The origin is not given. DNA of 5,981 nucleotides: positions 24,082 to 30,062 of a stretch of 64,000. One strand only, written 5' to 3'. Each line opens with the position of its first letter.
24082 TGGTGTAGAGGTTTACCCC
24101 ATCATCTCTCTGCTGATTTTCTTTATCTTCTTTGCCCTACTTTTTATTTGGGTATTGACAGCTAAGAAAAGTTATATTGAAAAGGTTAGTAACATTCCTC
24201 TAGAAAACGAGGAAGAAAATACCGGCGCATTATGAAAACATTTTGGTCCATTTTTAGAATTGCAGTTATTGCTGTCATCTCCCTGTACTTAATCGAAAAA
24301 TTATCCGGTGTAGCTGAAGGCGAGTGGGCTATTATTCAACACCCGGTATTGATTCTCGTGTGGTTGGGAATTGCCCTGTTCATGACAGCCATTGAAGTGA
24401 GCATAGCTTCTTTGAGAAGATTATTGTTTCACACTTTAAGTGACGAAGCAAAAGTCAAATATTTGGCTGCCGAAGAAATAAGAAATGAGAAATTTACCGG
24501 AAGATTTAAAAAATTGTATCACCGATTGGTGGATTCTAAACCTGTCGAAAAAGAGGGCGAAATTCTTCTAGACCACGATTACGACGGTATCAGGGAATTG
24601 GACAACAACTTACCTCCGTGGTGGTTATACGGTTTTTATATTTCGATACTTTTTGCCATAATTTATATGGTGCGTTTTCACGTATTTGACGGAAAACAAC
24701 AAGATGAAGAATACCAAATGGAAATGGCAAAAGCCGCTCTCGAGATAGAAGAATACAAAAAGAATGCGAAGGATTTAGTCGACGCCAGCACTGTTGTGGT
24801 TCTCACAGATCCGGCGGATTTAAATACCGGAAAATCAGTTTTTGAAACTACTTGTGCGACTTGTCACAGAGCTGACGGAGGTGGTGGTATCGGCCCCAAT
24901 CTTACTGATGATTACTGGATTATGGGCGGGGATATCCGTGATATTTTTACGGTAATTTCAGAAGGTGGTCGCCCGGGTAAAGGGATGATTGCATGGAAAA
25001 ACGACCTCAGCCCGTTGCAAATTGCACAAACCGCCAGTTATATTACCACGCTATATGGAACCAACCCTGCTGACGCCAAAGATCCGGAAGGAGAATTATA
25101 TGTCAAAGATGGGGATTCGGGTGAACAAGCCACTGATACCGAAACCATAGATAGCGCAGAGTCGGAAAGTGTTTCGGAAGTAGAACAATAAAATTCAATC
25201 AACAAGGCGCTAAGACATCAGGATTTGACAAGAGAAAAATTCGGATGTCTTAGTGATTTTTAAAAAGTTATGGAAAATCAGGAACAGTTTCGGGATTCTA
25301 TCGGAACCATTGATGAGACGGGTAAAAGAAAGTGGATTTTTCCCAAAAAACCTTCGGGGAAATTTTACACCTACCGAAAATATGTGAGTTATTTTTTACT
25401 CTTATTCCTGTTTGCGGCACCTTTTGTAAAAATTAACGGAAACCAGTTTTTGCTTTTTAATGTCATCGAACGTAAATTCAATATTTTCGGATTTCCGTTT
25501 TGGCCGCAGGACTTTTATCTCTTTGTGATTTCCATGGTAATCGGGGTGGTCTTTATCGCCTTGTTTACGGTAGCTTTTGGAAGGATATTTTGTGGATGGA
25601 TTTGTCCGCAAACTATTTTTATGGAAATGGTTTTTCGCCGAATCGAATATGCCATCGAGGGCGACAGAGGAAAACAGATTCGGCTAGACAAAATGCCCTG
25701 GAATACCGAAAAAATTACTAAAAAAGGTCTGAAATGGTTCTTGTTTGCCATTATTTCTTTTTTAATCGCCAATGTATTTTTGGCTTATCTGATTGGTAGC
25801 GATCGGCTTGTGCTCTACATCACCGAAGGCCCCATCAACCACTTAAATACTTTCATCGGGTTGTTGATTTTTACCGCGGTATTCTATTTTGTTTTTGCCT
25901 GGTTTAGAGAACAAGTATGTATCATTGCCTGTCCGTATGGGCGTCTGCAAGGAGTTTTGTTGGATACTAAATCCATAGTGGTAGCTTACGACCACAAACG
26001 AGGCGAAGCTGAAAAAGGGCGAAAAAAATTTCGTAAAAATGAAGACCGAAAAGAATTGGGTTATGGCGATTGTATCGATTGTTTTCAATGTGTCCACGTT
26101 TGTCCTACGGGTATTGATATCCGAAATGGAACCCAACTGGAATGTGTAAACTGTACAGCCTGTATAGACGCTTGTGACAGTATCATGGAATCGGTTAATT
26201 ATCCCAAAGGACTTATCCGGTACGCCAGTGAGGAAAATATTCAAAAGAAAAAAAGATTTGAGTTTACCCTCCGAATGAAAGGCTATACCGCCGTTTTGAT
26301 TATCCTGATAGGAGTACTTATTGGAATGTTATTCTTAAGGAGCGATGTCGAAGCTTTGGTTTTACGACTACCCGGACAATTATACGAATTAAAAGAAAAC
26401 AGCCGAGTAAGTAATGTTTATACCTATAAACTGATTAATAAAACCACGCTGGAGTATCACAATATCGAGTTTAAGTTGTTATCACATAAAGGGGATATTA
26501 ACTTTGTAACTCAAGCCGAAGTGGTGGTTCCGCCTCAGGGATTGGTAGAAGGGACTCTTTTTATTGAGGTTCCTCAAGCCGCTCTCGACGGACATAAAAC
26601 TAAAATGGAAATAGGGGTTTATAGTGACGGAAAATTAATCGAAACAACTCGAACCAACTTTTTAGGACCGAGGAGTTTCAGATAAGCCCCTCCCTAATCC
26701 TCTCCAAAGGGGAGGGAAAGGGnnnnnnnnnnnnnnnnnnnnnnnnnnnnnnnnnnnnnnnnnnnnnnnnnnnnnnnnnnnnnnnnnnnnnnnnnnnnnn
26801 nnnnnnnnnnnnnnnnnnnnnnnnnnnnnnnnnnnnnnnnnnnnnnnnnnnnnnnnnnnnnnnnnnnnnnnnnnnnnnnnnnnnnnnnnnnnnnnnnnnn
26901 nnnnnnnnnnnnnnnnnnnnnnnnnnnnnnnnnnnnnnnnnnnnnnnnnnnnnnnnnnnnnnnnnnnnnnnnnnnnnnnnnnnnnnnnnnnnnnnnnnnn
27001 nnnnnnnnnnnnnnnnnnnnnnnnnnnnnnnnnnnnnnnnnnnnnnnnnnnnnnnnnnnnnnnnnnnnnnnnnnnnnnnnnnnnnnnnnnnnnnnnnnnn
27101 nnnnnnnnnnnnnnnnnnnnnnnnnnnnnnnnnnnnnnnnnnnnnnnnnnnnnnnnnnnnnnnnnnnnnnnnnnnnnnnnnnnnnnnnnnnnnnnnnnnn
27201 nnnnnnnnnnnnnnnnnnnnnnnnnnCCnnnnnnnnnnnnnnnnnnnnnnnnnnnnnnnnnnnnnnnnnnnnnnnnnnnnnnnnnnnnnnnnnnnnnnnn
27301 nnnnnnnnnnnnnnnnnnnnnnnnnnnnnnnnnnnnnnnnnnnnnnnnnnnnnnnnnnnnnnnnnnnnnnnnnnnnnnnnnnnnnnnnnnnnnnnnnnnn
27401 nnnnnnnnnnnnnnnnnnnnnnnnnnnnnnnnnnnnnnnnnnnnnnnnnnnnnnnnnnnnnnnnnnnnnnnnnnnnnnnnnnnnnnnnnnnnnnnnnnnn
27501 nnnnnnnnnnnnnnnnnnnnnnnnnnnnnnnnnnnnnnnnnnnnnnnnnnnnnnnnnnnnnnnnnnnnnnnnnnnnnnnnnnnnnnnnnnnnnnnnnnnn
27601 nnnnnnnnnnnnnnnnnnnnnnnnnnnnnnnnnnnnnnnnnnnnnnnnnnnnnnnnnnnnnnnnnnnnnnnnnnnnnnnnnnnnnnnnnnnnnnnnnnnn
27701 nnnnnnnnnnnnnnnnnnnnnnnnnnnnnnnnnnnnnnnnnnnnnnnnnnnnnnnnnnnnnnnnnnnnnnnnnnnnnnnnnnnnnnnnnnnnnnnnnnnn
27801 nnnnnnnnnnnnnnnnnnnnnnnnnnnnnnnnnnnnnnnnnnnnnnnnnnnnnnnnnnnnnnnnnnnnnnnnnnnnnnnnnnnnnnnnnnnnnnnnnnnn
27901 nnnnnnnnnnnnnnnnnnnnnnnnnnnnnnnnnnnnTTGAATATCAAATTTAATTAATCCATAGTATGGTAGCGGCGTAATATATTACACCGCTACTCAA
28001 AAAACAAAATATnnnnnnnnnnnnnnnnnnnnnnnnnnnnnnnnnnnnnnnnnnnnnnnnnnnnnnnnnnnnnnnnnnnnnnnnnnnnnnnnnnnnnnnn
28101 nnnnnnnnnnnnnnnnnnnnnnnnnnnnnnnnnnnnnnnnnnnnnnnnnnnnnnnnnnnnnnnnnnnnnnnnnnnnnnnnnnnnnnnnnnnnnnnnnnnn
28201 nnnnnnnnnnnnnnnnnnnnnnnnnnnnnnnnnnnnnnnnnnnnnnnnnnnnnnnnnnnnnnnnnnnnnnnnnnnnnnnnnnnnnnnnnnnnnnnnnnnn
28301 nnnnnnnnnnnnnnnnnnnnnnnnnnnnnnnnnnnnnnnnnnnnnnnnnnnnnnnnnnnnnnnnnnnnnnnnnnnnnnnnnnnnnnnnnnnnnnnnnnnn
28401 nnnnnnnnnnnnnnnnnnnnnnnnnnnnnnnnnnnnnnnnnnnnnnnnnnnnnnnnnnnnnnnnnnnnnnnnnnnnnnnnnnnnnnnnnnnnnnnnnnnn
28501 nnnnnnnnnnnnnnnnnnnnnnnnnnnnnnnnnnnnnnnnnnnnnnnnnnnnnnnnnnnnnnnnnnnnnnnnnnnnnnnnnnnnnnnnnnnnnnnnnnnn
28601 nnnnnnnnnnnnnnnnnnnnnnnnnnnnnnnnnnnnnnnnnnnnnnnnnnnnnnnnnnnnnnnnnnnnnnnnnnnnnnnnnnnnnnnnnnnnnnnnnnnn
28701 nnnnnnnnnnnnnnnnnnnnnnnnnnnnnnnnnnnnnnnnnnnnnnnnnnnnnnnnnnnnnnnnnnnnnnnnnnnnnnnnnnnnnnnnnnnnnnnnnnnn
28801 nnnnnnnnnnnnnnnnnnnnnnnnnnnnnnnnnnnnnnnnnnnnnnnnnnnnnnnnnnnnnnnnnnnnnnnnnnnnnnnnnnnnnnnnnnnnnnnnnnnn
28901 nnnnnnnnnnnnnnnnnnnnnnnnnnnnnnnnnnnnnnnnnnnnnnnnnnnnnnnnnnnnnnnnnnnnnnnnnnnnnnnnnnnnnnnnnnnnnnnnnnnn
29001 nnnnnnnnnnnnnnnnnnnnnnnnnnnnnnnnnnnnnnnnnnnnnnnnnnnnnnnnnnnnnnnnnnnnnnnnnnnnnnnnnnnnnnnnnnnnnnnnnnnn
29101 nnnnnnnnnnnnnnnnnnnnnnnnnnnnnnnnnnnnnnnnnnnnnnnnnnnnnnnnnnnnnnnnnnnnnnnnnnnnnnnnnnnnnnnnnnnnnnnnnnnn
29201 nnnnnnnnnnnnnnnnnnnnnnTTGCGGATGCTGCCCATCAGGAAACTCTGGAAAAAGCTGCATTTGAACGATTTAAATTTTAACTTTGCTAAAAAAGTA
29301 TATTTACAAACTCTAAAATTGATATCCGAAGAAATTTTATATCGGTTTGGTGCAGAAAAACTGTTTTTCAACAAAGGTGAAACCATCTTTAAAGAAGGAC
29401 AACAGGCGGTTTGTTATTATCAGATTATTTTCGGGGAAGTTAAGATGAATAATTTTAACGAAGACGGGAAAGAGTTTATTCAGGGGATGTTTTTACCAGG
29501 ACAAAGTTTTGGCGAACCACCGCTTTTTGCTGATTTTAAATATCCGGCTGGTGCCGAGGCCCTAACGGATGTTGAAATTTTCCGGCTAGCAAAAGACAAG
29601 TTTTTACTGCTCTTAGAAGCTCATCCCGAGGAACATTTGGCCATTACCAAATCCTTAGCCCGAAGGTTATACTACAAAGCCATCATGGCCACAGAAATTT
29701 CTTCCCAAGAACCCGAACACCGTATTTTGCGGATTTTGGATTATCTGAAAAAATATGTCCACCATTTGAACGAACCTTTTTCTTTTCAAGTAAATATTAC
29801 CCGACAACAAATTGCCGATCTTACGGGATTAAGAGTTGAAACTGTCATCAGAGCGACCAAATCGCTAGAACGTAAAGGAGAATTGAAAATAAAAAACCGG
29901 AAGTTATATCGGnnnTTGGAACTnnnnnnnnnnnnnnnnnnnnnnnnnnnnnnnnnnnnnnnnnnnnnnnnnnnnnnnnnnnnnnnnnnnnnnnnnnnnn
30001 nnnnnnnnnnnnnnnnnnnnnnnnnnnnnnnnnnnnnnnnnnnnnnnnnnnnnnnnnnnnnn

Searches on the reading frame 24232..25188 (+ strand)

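Call 14: search_protein_families(library=pfam, proteins=[window:24232-25188:+], max_evalue=0.001)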
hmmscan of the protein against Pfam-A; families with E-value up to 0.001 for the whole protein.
window:24232-25188:+ (319 aa): 3 families
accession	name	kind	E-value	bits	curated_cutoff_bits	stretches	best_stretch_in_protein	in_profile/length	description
PF14715.11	FixP_N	-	1.4e-20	73.1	24.9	1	110-153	2-45/48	N-terminal domain of cytochrome oxidase-cbb3, FixP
PF13442.11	Cytochrome_CBB3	-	6.8e-11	42.8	27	1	196-271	2-68/68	Cytochrome C oxidase, cbb3-type, subunit III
PF00034.26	Cytochrom_C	-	1.9e-07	32.7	21.3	1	199-274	3-89/90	Cytochrome c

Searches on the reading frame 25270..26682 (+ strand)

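Call 14: search_protein_families(library=pfam, proteins=[window:25270-26682:+], max_evalue=0.001)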
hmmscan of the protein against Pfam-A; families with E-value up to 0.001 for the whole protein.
window:25270-26682:+ (471 aa): 10 families
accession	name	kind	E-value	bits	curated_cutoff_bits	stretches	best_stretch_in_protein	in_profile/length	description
PF13746.11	Fer4_18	-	5.8e-44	149.4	27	1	212-321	1-114/114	4Fe-4S dicluster domain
PF11614.14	FixG_C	-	1.7e-21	77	25.6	1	351-467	2-119/119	IG-like fold at C-terminal of FixG, putative oxidoreductase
PF12801.12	Fer4_5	-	5.1e-13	49.2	22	1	87-123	3-39/48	4Fe-4S binding domain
PF12838.12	Fer4_7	-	3.2e-09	37.6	27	1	216-282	7-52/52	4Fe-4S dicluster domain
PF13237.11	Fer4_10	-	4.7e-09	36.5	25.5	1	216-279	14-53/53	4Fe-4S dicluster domain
PF13187.11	Fer4_9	-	1.2e-07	32.1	27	1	217-281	8-50/52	4Fe-4S dicluster domain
PF13484.11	Fer4_16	-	1.4e-07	32.6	30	1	216-280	7-65/66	4Fe-4S double cluster binding domain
PF13183.11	Fer4_8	-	2.1e-07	31.8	27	0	217-282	11-68/68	4Fe-4S dicluster domain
PF13534.11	Fer4_17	-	7.6e-07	30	22.2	0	216-283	7-61/61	4Fe-4S dicluster domain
PF14697.11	Fer4_21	-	0.00076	20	35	0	267-280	40-53/59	4Fe-4S dicluster domain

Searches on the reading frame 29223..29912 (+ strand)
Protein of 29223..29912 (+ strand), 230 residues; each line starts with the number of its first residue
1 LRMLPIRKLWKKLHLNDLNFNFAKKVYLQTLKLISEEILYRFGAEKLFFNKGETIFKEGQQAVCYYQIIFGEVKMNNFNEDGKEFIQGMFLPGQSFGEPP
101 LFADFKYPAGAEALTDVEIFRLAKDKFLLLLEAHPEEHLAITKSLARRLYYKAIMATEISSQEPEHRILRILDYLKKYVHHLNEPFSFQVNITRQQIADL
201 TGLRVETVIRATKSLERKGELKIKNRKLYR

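Call 14: search_protein_families(library=pfam, proteins=[window:29223-29912:+], max_evalue=0.001)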
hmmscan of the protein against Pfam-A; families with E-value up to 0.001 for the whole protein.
window:29223-29912:+ (230 aa): 2 families
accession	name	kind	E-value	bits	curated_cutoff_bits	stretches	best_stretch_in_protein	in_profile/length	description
PF00027.35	cNMP_binding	-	5.4e-19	68.4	27.5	1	48-133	3-88/89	Cyclic nucleotide-binding domain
PF13545.12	HTH_Crp_2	-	1.4e-07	31.8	27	1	170-225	5-56/70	Crp-like helix-turn-helix domain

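Call 59: search_protein_families(library=ncbifam, proteins=[window:29313-29912:+], max_evalue=0.00001)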
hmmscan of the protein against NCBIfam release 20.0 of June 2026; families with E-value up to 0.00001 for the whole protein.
window:29313-29912:+ (200 aa): 7 families
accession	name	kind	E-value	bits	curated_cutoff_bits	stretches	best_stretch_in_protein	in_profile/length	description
NF008732.0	PRK11753.1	equivalog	1.1e-19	70.8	266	1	19-195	28-205/214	cAMP-activated global transcriptional regulator CRP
NF052518.1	TransRegLdrP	equivalog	5.3e-13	49.4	300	1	19-199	4-177/195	transcriptional regulator LdrP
NF050806.1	TransRegFixKCaul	equivalog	1.5e-12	47.2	300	1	12-190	21-193/215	transcriptional regulator FixK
NF008365.0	PRK11161.1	subfamily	3.9e-11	42.7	228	1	19-195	52-228/250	fumarate/nitrate reduction transcriptional regulator Fnr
NF045989.1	TransRegFnrLRhodb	equivalog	2.7e-09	36.6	300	1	19-196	41-220/245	transcriptional regulator FnrL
NF053664.1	TransRegPtrACyano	equivalog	5e-08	32.5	300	1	37-196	32-185/196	Crp/Fnr family transcriptional regulator PtrA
NF010499.0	PRK13918.1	equivalog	3.7e-07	29.9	274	1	15-192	13-183/205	CRP/FNR family transcriptional regulator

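Call 63: find_homologous_proteins(query=window:29313-29912:+, max_evalue=1e-10)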
Query window:29313-29912:+ (200 aa): 6424 proteins with E <= 1e-10 among 6567 candidates; the best 120 are listed.
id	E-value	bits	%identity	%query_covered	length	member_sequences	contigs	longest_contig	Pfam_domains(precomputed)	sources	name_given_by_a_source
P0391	8.4e-125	432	99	100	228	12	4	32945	PF13545.13,PF00027.36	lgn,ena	-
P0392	1.7e-106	372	86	99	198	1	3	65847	PF13545.13,PF00027.36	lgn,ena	-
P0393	3.0e-104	365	86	99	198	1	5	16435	PF13545.13,PF00027.36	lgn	-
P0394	1.3e-102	359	81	99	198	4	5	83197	PF13545.13,PF00027.36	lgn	-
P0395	1.9e-102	359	82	99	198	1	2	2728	PF13545.13,PF00027.36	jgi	jgi:CRP-like cAMP-binding protein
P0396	2.3e-101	355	82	99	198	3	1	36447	PF13545.13,PF00027.36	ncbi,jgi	-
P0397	6.4e-101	354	80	99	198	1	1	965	PF13545.13,PF00027.36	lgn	-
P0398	8.7e-101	353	81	99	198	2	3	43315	PF13545.13,PF00027.36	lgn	-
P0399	2.8e-100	352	81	99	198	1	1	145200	PF13545.13,PF00027.36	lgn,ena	-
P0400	2.9e-100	352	81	99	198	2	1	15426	PF13545.13,PF00027.36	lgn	-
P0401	3.0e-100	352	81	99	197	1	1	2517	PF13545.13,PF00027.36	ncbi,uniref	ncbi:Crp/Fnr family transcriptional regulator [uncultured Planktosalinus sp.]|uniref:Crp/Fnr family 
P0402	3.4e-100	351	80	99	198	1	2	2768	PF13545.13,PF00027.36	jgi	jgi:CRP-like cAMP-binding protein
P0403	1.4e-99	349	81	99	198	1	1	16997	PF13545.13,PF00027.36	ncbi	ncbi:MAG: Crp/Fnr family transcriptional regulator [Flavobacteriaceae bacterium]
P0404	2.2e-99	349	80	99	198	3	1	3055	PF13545.13,PF00027.36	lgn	-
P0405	5.1e-99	348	79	99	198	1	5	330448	PF13545.13,PF00027.36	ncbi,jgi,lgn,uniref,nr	ncbi:Crp/Fnr family transcriptional regulator [Planktosalinus lacus]|uniref:Crp/Fnr family transcrip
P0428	3.1e-86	306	70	99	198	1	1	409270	PF13545.13,PF00027.36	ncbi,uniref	ncbi:Crp/Fnr family transcriptional regulator [Salegentibacter chungangensis]|uniref:Crp/Fnr family 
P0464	3.6e-83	296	68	99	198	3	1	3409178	PF13545.13,PF00027.36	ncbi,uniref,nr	ncbi:Crp/Fnr family transcriptional regulator [Antarcticibacterium arcticum]|uniref:Crp/Fnr family t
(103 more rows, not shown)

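Call 68: find_encoding_contigs(protein=P0464, flank=8000, max_places=3)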
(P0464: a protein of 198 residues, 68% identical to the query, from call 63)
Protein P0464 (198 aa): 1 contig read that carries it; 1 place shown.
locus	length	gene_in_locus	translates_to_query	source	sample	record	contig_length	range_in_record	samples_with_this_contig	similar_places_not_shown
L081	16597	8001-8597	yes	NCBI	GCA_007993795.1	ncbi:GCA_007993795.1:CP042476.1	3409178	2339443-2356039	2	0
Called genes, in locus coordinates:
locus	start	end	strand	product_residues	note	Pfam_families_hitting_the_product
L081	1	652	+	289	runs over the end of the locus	PF14715:FixP_N, PF00034:Cytochrom_C, PF13442:Cytochrome_CBB3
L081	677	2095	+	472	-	PF12801:Fer4_5, PF13187:Fer4_9 (faint), PF13484:Fer4_16 (faint), PF13534:Fer4_17 (faint), PF12838:Fer4_7 (weak), PF13237:Fer4_10 (weak), PF13746:Fer4_18, PF11614:FixG_C, +1 more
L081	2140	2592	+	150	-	PF05751:FixH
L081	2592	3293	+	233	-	PF02683:DsbD_TM (weak), PF13386:DsbD_2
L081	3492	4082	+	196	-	PF04264:YceI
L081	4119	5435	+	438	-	-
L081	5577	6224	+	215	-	-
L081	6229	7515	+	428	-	PF02550:AcetylCoA_hydro, PF13336:AcetylCoA_hyd_C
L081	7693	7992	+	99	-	PF00085:Thioredoxin, PF00578:AhpC-TSA, PF13098:Thioredoxin_2, PF13899:Thioredoxin_7 (weak), PF13728:TraF (weak), PF13905:Thioredoxin_8, PF05768:Glrx-like (weak)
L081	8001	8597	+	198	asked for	PF00027:cNMP_binding, PF13545:HTH_Crp_2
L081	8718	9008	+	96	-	-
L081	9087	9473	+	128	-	-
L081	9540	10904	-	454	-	PF04055:Radical_SAM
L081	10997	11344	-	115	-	PF07883:Cupin_2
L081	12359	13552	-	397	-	PF08245:Mur_ligase_M, PF02875:Mur_ligase_C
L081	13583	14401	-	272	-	-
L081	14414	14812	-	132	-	PF02472:ExbD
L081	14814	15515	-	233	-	PF01618:MotA_ExbB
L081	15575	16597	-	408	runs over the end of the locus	PF02812:ELFV_dehydrog_N, PF00208:ELFV_dehydrog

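Call 69: find_encoding_contigs(protein=P0428, flank=8000, max_places=3)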
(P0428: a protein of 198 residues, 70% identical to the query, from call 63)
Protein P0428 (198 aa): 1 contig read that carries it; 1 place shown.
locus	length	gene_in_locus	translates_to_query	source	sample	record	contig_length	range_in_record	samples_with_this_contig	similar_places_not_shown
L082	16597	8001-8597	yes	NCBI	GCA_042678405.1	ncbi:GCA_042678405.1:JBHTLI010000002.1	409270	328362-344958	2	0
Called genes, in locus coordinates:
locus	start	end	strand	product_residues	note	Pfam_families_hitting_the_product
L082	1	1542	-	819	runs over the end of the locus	-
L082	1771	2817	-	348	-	PF00356:LacI, PF01381:HTH_3 (weak), PF12844:HTH_19 (weak), PF00532:Peripla_BP_1, PF13407:Peripla_BP_4, PF13377:Peripla_BP_3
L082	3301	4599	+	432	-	PF13620:CarboxypepD_reg, PF13715:CarbopepD_reg_2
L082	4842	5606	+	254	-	PF00072:Response_reg, PF04397:LytTR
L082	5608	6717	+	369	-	PF06580:His_kinase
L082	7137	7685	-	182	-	-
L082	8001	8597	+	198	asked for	PF00027:cNMP_binding, PF13545:HTH_Crp_2 (weak)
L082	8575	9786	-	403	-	-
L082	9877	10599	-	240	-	PF04405:ScdA_N, PF01814:Hemerythrin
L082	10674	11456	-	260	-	-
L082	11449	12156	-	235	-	PF02463:SMC_N (faint), PF13555:AAA_29 (weak), PF00005:ABC_tran, PF13304:AAA_21 (weak)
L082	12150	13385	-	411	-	PF22842:Pel9A-like_beta_helix (weak), PF05048:NosD, PF13229:Beta_helix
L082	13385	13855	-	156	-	PF05573:NosL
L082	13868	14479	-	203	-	-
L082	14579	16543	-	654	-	PF18764:nos_propeller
